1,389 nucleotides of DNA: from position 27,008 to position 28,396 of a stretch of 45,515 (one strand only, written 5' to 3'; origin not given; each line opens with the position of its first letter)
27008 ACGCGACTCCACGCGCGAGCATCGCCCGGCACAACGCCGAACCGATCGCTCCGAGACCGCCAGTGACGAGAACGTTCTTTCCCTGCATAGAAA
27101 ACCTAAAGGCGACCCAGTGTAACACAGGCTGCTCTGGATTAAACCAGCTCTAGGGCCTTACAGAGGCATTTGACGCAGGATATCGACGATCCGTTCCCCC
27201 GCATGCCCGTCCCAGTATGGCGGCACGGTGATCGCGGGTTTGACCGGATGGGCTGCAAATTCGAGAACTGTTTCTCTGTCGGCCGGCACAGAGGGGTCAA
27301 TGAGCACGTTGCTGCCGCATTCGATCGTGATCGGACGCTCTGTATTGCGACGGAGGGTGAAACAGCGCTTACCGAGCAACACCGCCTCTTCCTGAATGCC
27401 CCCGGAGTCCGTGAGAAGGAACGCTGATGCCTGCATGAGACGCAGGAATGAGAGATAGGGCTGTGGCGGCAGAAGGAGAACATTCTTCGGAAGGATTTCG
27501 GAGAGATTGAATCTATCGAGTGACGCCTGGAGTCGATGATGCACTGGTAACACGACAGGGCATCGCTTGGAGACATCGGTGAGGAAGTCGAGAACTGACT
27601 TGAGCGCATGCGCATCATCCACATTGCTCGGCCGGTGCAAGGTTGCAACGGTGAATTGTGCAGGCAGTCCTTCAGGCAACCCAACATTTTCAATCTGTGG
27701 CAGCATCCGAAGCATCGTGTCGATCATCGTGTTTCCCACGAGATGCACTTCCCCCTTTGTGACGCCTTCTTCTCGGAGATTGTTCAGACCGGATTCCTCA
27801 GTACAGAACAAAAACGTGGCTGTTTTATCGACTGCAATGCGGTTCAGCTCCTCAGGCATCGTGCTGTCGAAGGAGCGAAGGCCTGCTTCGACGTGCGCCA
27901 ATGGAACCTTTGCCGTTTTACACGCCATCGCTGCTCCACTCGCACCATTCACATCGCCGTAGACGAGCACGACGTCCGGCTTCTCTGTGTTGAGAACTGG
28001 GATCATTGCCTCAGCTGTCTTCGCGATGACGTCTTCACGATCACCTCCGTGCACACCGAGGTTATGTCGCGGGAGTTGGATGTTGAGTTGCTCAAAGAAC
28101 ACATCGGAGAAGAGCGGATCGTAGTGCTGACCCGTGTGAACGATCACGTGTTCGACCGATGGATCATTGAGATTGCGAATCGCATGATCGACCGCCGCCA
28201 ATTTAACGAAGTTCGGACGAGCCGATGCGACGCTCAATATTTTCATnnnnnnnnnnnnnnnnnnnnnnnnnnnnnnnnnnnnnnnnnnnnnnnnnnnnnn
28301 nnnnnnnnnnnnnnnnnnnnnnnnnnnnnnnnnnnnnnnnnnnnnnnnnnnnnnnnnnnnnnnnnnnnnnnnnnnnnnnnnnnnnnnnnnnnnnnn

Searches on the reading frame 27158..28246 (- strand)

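Call 18: search_protein_families(library=pfam, proteins=[window:27158-28246:-], max_evalue=0.00001)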
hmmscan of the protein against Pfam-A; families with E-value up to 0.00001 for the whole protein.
window:27158-28246:- (362 aa): 1 family
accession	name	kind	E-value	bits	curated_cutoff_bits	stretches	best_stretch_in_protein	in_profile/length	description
PF02350.25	Epimerase_2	-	8.5e-93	311.4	30.6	1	27-358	5-347/347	UDP-N-acetylglucosamine 2-epimerase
